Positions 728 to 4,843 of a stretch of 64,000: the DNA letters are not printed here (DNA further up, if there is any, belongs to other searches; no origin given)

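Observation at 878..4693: Single ORF fusing a secreted S8 subtilase to an AmpG-family MFS permease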

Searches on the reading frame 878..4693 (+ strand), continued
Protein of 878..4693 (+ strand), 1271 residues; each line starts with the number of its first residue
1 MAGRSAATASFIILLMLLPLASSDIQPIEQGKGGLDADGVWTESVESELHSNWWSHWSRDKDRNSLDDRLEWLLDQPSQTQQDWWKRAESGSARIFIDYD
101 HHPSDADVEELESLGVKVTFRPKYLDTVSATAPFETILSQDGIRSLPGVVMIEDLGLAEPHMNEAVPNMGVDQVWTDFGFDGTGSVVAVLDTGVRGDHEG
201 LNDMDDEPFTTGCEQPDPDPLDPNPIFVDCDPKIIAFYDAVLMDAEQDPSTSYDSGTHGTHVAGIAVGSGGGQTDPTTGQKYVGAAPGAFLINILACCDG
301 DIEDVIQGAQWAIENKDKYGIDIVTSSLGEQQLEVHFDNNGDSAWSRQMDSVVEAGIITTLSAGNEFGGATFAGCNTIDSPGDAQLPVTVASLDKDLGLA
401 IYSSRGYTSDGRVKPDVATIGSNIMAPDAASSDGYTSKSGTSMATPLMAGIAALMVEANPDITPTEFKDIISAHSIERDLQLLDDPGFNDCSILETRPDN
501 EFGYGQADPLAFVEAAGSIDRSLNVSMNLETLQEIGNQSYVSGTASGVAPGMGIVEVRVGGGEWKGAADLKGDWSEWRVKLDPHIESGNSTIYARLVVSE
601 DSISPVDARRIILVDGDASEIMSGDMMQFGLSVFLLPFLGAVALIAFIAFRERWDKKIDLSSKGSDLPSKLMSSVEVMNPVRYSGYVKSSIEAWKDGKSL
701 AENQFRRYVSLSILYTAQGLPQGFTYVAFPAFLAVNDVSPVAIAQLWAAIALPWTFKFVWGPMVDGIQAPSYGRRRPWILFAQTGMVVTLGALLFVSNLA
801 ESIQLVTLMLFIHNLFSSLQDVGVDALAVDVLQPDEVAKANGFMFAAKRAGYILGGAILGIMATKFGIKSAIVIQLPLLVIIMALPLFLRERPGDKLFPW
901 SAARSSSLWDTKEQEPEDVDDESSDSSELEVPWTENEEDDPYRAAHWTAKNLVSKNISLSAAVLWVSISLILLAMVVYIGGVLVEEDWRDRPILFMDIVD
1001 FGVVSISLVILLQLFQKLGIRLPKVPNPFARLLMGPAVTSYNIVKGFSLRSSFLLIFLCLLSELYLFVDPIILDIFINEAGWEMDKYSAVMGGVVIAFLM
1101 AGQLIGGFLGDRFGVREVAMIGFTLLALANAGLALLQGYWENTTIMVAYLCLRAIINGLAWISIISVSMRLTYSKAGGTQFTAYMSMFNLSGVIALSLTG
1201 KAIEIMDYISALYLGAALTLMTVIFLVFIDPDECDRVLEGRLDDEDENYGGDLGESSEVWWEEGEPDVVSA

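Call 63: find_encoding_contigs(protein=P0426, flank=6000, max_places=2)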
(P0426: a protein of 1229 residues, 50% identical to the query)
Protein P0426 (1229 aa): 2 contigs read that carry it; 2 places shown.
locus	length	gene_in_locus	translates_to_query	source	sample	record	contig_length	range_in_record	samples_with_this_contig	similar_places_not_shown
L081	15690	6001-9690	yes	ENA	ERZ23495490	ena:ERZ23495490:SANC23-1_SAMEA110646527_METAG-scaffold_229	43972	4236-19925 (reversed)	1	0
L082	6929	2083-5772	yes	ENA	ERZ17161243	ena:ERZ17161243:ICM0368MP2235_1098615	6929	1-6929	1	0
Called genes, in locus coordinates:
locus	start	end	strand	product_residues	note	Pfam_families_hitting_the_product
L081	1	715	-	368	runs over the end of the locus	PF00899:ThiF, PF00581:Rhodanese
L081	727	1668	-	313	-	PF01494:FAD_binding_3 (faint), PF07992:Pyr_redox_2, PF13738:Pyr_redox_3, PF00070:Pyr_redox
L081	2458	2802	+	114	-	-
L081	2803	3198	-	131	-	PF00885:DMRL_synthase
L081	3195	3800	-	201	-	PF00677:Lum_binding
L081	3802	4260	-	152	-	PF01467:CTP_transf_like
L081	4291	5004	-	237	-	PF00926:DHBP_synthase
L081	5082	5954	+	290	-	PF00288:GHMP_kinases_N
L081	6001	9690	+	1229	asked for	PF00082:Peptidase_S8, PF03092:BT1, PF07690:MFS_1, PF13000:Acatn, PF07690:MFS_1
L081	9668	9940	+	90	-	PF00462:Glutaredoxin, PF13417:GST_N_3 (weak)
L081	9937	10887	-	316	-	-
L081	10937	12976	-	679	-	PF03030:H_PPase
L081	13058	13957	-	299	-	PF07722:Peptidase_C26 (faint), PF00117:GATase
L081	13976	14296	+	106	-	PF01106:NifU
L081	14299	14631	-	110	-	-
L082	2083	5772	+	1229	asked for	PF00082:Peptidase_S8, PF03092:BT1, PF07690:MFS_1, PF13000:Acatn, PF07690:MFS_1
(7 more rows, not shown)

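Call 66: list_cluster_members(proteins=[P0122, P0127, P0137, P0144])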
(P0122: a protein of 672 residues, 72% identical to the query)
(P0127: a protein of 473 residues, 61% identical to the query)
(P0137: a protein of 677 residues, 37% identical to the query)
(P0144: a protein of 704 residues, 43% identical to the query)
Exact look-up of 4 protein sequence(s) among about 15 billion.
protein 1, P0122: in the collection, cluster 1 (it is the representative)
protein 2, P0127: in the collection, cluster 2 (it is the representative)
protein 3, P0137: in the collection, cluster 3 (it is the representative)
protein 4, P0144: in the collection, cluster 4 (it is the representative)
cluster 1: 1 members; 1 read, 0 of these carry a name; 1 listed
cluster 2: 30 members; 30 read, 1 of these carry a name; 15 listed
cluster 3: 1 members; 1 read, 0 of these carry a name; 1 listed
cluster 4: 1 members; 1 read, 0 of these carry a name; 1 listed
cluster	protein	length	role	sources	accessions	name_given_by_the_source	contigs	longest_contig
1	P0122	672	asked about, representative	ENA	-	-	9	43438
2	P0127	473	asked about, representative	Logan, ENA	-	-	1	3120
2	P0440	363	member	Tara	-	strand:- start:1588 stop:2679 length:1092 start_codon:yes stop_codon:yes ...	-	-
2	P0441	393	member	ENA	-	-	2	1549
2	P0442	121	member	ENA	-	-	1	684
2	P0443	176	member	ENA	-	-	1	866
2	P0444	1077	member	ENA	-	-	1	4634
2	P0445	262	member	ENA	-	-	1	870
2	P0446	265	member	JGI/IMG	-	-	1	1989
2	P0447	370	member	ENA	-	-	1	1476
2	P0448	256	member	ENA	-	-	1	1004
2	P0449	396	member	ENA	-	-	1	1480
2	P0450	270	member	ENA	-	-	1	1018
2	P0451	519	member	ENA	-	-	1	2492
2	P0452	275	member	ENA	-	-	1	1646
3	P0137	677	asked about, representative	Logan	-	-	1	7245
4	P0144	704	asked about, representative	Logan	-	-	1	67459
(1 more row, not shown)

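Call 67: find_encoding_contigs(protein=P0122, flank=5000, max_places=3)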
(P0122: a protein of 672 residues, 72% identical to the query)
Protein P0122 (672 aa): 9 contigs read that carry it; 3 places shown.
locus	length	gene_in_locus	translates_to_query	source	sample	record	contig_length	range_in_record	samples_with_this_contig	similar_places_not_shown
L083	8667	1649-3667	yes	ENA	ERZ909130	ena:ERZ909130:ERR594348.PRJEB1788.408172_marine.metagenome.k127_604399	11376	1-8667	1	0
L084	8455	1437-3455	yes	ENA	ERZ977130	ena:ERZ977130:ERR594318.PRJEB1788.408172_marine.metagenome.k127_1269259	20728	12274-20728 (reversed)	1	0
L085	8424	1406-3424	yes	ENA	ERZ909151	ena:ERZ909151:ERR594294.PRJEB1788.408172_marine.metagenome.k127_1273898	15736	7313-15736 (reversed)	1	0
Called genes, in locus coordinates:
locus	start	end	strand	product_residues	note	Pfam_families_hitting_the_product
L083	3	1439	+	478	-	?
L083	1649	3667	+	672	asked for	PF00082:Peptidase_S8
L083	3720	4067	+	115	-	PF12680:SnoaL_2, PF14534:DUF4440 (weak)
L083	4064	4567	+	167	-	PF04138:GtrA_DPMS_TM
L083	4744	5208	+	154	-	PF27546:MICAH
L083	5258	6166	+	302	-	-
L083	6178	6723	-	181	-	PF03358:FMN_red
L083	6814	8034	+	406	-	PF07719:TPR_2 (faint), PF13414:TPR_11 (faint), PF13432:TPR_16 (faint), PF25064:ARM_TT21_5th (faint), PF13181:TPR_8 (faint), PF13371:TPR_9 (faint), PF14559:TPR_19 (faint), PF00515:TPR_1 (weak), +6 more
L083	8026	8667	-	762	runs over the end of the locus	PF00384:Molybdopterin, PF01568:Molydop_binding (weak)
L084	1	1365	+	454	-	?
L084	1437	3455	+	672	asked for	PF00082:Peptidase_S8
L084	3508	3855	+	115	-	PF12680:SnoaL_2, PF14534:DUF4440 (weak)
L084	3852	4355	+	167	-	PF04138:GtrA_DPMS_TM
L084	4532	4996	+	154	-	PF27546:MICAH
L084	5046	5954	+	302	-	-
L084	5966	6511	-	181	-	PF03358:FMN_red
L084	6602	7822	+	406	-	PF07719:TPR_2 (faint), PF13414:TPR_11 (faint), PF13432:TPR_16 (faint), PF25064:ARM_TT21_5th (faint), PF13181:TPR_8 (faint), PF13371:TPR_9 (faint), PF14559:TPR_19 (faint), PF00515:TPR_1 (weak), +6 more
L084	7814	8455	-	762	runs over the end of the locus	PF00384:Molybdopterin, PF01568:Molydop_binding (weak)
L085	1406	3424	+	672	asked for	PF00082:Peptidase_S8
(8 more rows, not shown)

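Call 68: search_protein_families(library=pfam, proteins=[L083:3-1439:+, L084:1-1365:+, P0122], max_evalue=0.01)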
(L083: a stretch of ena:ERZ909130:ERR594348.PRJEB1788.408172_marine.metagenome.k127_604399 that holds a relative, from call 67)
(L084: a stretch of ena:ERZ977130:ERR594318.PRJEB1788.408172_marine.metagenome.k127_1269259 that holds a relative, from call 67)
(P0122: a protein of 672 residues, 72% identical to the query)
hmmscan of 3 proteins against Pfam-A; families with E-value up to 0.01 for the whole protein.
L083:3-1439:+ (478 aa): 0 families

L084:1-1365:+ (454 aa): 0 families

P0122 (672 aa): 1 family
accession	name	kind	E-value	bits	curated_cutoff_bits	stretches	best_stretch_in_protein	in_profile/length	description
PF00082.27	Peptidase_S8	-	5.8e-48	164.1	21.8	1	190-511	1-288/288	Subtilase family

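Call 73: search_protein_families(library=ncbifam, proteins=[P0134, P0135, P0138, P0140, P0141, P0159, P0171, P0130, P0132], max_evalue=1e-10)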
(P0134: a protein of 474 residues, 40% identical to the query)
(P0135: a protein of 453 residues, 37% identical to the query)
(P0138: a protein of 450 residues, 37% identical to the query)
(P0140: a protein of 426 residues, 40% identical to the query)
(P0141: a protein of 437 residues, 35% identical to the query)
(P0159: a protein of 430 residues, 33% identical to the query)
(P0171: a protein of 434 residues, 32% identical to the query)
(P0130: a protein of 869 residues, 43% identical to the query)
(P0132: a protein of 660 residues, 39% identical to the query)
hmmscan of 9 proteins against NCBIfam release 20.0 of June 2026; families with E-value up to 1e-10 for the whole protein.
P0134 (474 aa): 5 families
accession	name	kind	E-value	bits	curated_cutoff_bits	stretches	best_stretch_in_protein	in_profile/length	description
TIGR00901.2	2A0125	subfamily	1.4e-37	129.3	350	1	54-457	4-415/417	AmpG family muropeptide MFS transporter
TIGR02718.1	sider_RhtX_FptX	subfamily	4.8e-32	111.3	356.15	1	56-457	3-388/390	RhtX/FptX family siderophore transporter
NF008867.0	PRK11902.1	equivalog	5.2e-20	71.8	656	1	49-459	7-402/419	muropeptide transporter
NF008238.0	PRK11010.1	equivalog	1.6e-14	53.7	756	1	55-456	13-398/492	muropeptide MFS transporter AmpG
TIGR00788.1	fbt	subfamily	3.1e-11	42.9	216.4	1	59-456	32-335/468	folate/biopterin family MFS transporter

P0135 (453 aa): 4 families
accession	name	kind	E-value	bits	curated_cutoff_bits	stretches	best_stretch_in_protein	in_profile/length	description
TIGR00901.2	2A0125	subfamily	7.2e-38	130.3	350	1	18-418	5-413/417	AmpG family muropeptide MFS transporter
TIGR02718.1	sider_RhtX_FptX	subfamily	2.1e-29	102.7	356.15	1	20-419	4-386/390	RhtX/FptX family siderophore transporter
NF008867.0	PRK11902.1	equivalog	1.4e-21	77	656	1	17-415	13-396/419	muropeptide transporter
NF008238.0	PRK11010.1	equivalog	1.6e-19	70.1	756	1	18-417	13-397/492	muropeptide MFS transporter AmpG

P0138 (450 aa): 4 families
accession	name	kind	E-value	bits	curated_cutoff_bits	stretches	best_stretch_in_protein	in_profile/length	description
TIGR00901.2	2A0125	subfamily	3.3e-36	124.9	350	1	10-406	5-412/417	AmpG family muropeptide MFS transporter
TIGR02718.1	sider_RhtX_FptX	subfamily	9.8e-22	77.4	356.15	1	12-410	4-388/390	RhtX/FptX family siderophore transporter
NF008867.0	PRK11902.1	equivalog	2.7e-15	56.3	656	1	11-404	15-396/419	muropeptide transporter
NF008238.0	PRK11010.1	equivalog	3.5e-13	49.2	756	1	14-401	17-392/492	muropeptide MFS transporter AmpG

P0140 (426 aa): 4 families
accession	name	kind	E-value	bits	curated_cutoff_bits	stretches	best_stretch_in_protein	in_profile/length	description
TIGR00901.2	2A0125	subfamily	6.3e-42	143.7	350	1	10-410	5-415/417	AmpG family muropeptide MFS transporter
TIGR02718.1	sider_RhtX_FptX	subfamily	8.6e-28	97.3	356.15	1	12-387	4-366/390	RhtX/FptX family siderophore transporter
NF008238.0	PRK11010.1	equivalog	2e-22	79.7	756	1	10-413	13-403/492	muropeptide MFS transporter AmpG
NF008867.0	PRK11902.1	equivalog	2.7e-21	76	656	1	7-414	11-405/419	muropeptide transporter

P0141 (437 aa): 4 families
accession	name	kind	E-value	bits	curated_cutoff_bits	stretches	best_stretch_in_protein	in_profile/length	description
TIGR00901.2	2A0125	subfamily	8.5e-39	133.4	350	1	10-418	5-415/417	AmpG family muropeptide MFS transporter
TIGR02718.1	sider_RhtX_FptX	subfamily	2.7e-25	89.1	356.15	1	11-188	3-178/390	RhtX/FptX family siderophore transporter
NF008867.0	PRK11902.1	equivalog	1.1e-23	83.9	656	1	10-419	14-401/419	muropeptide transporter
NF008238.0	PRK11010.1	equivalog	2.1e-16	59.9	756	1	12-420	15-401/492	muropeptide MFS transporter AmpG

P0159 (430 aa): 4 families
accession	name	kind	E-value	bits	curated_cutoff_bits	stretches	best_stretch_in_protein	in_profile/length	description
TIGR00901.2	2A0125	subfamily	3.9e-33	114.7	350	1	11-414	5-415/417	AmpG family muropeptide MFS transporter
TIGR02718.1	sider_RhtX_FptX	subfamily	6.5e-25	87.9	356.15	1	13-411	4-386/390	RhtX/FptX family siderophore transporter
NF008867.0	PRK11902.1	equivalog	1.9e-22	79.8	656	1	10-416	13-404/419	muropeptide transporter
NF008238.0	PRK11010.1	equivalog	7.5e-16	58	756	1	9-415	11-400/492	muropeptide MFS transporter AmpG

P0171 (434 aa): 4 families
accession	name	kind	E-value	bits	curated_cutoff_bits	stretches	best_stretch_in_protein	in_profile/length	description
TIGR00901.2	2A0125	subfamily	6.9e-28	97.4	350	1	11-412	5-415/417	AmpG family muropeptide MFS transporter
TIGR02718.1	sider_RhtX_FptX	subfamily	3.5e-17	62.4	356.15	1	13-409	4-385/390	RhtX/FptX family siderophore transporter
NF008867.0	PRK11902.1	equivalog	1.6e-13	50.4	656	1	11-410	14-399/419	muropeptide transporter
NF008238.0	PRK11010.1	equivalog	3.8e-12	45.8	756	1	8-411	10-399/492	muropeptide MFS transporter AmpG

P0130 (869 aa): 4 families
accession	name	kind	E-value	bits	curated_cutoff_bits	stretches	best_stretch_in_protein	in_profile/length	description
TIGR00901.2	2A0125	subfamily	2.8e-33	115.2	350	1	448-852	3-415/417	AmpG family muropeptide MFS transporter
TIGR02718.1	sider_RhtX_FptX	subfamily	3.8e-30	105.1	356.15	1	451-849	3-385/390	RhtX/FptX family siderophore transporter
NF008867.0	PRK11902.1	equivalog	1.3e-19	70.4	656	1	448-841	12-390/419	muropeptide transporter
NF008238.0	PRK11010.1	equivalog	4.4e-16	58.8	756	1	447-815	10-363/492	muropeptide MFS transporter AmpG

P0132 (660 aa): 7 families
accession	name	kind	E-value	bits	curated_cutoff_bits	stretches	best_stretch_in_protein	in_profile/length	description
TIGR00901.2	2A0125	subfamily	1.9e-35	122.3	350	1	236-640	4-416/417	AmpG family muropeptide MFS transporter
TIGR02718.1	sider_RhtX_FptX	subfamily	3.8e-34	118.3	356.15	1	238-636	3-385/390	RhtX/FptX family siderophore transporter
NF008867.0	PRK11902.1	equivalog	1.4e-20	73.7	656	1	232-634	8-395/419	muropeptide transporter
NF008238.0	PRK11010.1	equivalog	1.9e-15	56.7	756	1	237-628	13-389/492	muropeptide MFS transporter AmpG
TIGR03102.1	halo_cynanin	subfamily_domain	6e-14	52.1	93.8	1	61-145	32-115/115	halocyanin domain-containing protein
TIGR02656.1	cyanin_plasto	equivalog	7.7e-12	45.5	87.85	1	62-145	8-99/99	plastocyanin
TIGR00900.1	2A0121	subfamily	7.7e-11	41.9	319.6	0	246-619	9-364/364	H+ Antiporter protein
